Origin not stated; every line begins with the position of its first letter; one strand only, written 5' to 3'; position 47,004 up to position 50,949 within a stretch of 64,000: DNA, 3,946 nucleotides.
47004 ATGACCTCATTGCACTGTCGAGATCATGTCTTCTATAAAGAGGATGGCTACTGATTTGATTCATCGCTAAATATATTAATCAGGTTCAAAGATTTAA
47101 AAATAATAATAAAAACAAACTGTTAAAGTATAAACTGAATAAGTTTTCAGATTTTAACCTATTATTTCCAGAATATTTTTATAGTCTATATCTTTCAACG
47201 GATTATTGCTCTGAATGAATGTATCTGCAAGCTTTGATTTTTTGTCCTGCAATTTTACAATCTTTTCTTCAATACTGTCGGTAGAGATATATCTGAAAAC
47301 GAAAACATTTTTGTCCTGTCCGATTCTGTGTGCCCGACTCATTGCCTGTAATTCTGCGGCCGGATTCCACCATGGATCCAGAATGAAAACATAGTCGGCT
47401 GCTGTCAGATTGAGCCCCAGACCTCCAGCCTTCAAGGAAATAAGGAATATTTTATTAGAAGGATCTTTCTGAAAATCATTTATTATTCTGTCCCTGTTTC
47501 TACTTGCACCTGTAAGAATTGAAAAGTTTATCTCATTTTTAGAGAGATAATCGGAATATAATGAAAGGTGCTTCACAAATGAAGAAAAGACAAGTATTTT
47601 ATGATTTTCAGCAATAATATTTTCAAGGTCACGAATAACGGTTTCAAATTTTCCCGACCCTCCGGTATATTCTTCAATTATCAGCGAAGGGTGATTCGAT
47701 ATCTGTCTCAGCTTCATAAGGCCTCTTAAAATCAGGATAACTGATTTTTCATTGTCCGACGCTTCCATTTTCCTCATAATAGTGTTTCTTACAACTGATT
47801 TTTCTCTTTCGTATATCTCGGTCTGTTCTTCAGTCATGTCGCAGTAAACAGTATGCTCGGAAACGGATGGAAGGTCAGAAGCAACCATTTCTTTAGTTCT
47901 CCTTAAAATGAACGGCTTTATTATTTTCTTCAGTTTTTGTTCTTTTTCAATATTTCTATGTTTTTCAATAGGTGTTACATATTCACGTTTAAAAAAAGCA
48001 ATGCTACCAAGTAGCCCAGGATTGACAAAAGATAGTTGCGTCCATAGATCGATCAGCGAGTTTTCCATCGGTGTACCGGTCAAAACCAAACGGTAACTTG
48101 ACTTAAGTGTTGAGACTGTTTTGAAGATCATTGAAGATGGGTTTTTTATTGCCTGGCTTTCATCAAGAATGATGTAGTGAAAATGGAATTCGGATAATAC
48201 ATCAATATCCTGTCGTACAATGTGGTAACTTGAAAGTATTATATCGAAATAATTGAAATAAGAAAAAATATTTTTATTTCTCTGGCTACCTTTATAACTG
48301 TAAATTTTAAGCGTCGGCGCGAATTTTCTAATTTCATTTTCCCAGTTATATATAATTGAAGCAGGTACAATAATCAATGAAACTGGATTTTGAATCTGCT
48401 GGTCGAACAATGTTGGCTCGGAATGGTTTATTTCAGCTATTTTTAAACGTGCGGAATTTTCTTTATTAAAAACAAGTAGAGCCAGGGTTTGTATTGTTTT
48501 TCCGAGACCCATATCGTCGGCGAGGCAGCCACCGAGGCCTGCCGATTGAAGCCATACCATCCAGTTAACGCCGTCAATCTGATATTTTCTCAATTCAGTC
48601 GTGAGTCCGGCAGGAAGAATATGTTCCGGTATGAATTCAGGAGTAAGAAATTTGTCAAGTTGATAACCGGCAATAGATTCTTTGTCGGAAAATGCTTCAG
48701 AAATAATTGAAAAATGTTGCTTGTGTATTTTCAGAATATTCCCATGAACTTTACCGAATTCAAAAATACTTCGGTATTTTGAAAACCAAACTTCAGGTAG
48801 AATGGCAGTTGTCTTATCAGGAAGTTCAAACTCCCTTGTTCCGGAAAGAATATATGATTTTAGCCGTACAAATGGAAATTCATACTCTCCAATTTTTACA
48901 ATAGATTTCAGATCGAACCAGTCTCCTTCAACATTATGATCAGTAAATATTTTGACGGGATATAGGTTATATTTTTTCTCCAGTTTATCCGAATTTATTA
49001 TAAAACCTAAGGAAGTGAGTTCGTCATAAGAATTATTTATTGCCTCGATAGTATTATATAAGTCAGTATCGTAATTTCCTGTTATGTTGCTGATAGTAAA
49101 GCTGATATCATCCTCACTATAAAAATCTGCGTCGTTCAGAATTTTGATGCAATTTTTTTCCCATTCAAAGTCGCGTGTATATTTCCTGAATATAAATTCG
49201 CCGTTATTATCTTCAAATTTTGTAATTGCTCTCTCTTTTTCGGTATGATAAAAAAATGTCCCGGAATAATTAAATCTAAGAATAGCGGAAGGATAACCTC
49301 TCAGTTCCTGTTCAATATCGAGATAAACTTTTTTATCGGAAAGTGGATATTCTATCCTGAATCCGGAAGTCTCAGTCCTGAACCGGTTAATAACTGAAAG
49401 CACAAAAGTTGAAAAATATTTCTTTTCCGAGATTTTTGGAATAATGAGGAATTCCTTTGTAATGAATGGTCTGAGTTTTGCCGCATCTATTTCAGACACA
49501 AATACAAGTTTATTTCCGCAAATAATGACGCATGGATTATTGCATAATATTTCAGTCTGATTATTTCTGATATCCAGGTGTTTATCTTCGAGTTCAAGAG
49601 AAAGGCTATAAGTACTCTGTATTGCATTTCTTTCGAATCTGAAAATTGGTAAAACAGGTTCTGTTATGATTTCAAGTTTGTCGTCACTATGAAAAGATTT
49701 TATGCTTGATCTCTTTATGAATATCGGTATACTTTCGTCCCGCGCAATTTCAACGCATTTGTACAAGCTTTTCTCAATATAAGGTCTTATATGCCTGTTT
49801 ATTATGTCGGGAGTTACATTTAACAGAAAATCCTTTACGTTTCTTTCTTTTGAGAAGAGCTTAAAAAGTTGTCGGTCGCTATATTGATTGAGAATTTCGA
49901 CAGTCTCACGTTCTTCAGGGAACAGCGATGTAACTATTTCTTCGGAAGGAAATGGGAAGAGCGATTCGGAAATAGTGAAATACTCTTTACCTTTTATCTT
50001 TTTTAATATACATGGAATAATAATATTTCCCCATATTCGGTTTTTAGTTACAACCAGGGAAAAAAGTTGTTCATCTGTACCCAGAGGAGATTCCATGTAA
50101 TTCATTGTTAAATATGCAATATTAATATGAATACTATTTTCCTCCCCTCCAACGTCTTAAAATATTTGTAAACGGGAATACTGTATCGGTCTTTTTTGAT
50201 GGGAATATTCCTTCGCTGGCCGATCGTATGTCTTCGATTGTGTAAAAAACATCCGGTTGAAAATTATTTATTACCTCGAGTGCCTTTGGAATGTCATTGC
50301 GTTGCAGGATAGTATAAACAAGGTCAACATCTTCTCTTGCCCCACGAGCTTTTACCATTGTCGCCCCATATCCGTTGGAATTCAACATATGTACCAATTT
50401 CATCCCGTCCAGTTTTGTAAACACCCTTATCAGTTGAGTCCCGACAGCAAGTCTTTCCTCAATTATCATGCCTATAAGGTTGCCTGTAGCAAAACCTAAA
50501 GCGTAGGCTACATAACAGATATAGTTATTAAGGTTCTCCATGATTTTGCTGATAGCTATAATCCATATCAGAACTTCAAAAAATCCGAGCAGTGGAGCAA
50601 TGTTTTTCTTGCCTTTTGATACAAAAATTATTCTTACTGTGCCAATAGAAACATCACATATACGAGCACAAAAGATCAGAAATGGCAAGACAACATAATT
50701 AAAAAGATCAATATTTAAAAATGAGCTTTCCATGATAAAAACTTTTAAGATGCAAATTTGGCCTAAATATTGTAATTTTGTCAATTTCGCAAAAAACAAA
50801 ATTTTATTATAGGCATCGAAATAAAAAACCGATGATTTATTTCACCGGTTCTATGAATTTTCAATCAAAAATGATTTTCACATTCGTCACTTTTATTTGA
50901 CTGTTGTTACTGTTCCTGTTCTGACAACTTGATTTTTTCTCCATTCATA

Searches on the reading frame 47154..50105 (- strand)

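Call 78: search_protein_families(library=pfam, proteins=[window:47154-50105:-], max_evalue=0.000001)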
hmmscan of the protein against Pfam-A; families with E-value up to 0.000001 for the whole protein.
window:47154-50105:- (983 aa): 3 families
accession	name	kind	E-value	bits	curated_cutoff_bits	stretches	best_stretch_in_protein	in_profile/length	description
PF00176.29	SNF2-rel_dom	-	5.6e-78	262.4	24.9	1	508-808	1-290/290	SNF2-related domain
PF00271.37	Helicase_C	-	1e-21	77.7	23.5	1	825-929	4-110/110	Helicase conserved C-terminal domain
PF11496.14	HDA2-3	-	2.2e-08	34.1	27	0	749-972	4-254/278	Class II histone deacetylase complex subunits 2 and 3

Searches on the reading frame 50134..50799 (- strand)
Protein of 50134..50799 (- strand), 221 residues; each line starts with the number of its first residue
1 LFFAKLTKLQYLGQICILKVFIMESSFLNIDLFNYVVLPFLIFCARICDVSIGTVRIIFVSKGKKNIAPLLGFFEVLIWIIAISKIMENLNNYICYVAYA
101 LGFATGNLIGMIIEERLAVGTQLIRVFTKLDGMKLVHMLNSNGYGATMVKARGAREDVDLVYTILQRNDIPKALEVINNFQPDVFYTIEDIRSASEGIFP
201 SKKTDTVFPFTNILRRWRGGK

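Call 78: search_protein_families(library=pfam, proteins=[window:50134-50799:-], max_evalue=0.000001)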
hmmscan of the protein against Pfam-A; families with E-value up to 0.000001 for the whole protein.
window:50134-50799:- (221 aa): 2 families
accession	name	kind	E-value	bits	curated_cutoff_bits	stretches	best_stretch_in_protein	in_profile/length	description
PF18955.5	DUF5698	-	2.2e-25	89.3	27.5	1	54-111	1-58/58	Domain of unknown function (DUF5698)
PF10035.14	DUF2179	-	2.1e-09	37.5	22.8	1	144-193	1-52/55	Uncharacterized protein conserved in bacteria (DUF2179)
